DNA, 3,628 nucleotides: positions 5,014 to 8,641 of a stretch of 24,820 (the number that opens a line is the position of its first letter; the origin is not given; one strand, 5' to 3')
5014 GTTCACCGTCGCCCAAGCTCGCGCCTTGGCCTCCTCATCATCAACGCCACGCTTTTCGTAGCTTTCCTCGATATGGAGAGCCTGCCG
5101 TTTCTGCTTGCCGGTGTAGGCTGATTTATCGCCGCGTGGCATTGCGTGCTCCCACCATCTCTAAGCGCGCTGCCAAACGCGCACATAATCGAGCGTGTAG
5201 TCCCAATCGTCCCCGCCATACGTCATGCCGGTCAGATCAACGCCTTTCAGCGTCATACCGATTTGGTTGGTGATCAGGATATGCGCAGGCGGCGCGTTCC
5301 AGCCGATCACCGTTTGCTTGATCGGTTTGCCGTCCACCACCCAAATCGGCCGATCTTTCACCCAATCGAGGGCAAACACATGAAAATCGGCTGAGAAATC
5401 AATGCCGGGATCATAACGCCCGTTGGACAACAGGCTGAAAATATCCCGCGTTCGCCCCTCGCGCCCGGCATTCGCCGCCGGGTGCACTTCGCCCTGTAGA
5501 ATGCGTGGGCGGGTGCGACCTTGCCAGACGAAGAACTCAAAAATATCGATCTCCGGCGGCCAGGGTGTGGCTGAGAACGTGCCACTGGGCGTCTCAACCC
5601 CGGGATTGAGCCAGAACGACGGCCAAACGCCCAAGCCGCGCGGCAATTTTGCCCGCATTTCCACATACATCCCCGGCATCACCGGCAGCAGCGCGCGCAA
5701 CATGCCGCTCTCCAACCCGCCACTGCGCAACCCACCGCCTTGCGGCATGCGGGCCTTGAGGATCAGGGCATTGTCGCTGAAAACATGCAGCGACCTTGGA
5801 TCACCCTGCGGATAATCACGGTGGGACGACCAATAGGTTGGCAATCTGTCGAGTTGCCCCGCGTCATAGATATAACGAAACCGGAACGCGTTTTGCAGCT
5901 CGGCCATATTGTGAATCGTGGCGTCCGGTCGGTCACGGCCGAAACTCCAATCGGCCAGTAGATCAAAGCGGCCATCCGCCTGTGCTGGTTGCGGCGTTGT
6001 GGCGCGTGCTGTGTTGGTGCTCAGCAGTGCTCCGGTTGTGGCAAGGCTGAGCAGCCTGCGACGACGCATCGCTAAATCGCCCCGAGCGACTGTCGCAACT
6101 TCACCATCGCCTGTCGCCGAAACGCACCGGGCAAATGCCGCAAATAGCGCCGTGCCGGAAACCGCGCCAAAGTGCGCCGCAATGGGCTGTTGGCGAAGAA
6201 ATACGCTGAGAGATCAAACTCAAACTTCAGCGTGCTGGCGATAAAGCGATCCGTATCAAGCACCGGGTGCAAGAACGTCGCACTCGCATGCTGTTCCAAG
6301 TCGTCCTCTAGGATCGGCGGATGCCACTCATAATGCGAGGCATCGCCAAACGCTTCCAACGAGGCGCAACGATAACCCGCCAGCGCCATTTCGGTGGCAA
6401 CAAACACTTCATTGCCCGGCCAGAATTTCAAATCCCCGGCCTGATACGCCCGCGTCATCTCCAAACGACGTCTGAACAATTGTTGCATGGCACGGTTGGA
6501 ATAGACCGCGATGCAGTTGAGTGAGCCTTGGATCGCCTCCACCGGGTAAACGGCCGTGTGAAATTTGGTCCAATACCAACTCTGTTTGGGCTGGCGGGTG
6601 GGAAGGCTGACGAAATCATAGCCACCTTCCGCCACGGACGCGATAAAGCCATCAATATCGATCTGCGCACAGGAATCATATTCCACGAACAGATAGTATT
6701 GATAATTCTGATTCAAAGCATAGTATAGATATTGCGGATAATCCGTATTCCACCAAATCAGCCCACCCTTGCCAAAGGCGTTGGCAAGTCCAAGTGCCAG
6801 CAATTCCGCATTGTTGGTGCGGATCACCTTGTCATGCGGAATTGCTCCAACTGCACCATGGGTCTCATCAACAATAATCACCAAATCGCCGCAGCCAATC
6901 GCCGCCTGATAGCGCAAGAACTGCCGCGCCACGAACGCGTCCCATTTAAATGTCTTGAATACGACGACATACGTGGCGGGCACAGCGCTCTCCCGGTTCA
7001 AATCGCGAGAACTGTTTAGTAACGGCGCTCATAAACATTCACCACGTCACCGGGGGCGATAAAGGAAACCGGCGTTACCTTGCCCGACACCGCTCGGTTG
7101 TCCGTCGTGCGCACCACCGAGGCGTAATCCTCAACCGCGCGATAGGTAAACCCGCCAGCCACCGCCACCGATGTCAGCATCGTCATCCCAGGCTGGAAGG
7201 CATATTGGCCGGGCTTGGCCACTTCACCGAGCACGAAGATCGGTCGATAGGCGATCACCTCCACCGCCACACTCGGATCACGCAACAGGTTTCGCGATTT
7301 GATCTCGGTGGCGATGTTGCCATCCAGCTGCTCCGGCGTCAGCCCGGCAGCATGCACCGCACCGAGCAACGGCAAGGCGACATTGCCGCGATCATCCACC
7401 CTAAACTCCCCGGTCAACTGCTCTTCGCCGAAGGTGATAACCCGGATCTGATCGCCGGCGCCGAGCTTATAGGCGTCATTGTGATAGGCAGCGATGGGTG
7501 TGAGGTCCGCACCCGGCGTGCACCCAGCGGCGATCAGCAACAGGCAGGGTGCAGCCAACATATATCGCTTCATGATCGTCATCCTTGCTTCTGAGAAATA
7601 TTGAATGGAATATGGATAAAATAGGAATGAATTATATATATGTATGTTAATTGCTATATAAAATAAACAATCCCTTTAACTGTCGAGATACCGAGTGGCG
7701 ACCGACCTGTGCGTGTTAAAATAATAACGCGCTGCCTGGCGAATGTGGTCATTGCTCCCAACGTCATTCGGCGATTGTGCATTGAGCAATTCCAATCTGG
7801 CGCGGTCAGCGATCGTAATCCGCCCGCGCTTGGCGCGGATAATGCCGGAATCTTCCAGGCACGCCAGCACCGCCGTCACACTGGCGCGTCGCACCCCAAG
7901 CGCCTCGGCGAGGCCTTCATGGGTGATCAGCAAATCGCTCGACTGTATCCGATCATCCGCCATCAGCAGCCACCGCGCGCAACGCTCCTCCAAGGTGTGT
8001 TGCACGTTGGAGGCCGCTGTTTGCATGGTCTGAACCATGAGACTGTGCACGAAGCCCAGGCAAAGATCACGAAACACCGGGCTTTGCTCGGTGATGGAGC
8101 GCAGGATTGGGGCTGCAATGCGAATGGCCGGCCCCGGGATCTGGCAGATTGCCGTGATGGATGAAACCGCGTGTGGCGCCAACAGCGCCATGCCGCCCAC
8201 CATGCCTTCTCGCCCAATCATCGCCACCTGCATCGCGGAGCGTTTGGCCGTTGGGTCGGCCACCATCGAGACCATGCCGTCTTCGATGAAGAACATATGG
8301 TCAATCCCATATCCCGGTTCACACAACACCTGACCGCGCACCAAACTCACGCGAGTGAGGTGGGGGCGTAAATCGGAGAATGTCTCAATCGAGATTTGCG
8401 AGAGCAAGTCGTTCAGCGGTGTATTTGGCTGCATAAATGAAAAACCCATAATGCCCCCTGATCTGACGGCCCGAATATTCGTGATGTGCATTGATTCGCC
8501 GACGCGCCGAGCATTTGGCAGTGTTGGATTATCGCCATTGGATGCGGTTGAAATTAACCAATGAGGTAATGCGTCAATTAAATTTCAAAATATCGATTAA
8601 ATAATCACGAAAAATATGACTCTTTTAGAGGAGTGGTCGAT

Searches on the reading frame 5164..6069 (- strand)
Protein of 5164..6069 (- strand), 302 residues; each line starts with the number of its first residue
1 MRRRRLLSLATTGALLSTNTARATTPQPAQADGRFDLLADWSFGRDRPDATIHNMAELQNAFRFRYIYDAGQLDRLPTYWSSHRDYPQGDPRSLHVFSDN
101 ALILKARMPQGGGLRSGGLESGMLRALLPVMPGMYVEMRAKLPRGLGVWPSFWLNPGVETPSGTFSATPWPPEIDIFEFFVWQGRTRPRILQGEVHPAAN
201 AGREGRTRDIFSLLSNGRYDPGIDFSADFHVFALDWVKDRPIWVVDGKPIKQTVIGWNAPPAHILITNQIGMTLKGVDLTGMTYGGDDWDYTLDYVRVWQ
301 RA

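Call 21: search_protein_families(library=pfam, proteins=[window:5164-6069:-], max_evalue=0.01)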
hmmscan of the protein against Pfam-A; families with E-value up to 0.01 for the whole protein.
window:5164-6069:- (302 aa): 1 family
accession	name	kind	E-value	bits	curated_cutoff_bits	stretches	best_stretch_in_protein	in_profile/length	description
PF00722.28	Glyco_hydro_16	-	1.3e-11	44.7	22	1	135-253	44-135/175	Glycosyl hydrolases family 16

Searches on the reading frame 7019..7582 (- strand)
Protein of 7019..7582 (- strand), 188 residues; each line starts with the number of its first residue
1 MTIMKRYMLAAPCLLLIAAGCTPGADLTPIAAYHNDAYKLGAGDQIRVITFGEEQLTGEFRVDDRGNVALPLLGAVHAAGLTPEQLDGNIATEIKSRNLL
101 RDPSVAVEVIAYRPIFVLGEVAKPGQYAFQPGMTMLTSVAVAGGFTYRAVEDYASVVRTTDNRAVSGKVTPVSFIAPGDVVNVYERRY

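Call 21: search_protein_families(library=pfam, proteins=[window:7019-7582:-], max_evalue=0.01)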
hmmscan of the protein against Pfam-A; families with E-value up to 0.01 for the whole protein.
window:7019-7582:- (188 aa): 3 families
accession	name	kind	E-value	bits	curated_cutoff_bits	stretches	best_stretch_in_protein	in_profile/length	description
PF02563.21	Poly_export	-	2.9e-22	79.1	28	1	35-109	4-76/77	Polysaccharide biosynthesis/export protein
PF10531.15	SLBB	-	4.9e-07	29.9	27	1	115-171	2-53/55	SLBB domain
PF22461.2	SLBB_2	-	2.9e-05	24.5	27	1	115-160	3-48/79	SLBB domain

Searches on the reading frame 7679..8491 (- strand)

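Call 21: search_protein_families(library=pfam, proteins=[window:7679-8491:-], max_evalue=0.01)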
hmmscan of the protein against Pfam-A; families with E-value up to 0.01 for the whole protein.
window:7679-8491:- (271 aa): 4 families
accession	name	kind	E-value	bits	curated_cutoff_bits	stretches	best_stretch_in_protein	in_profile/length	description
PF13545.12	HTH_Crp_2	-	7e-15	55.2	27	1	169-234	1-68/70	Crp-like helix-turn-helix domain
PF00027.35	cNMP_binding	-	7e-07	29.6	27.5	1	48-133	2-85/89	Cyclic nucleotide-binding domain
PF01047.28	MarR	-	0.002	18.4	24.6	1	192-219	21-48/59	MarR family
PF00392.27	GntR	-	0.0048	17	27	1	192-224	28-60/64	Bacterial regulatory proteins, gntR family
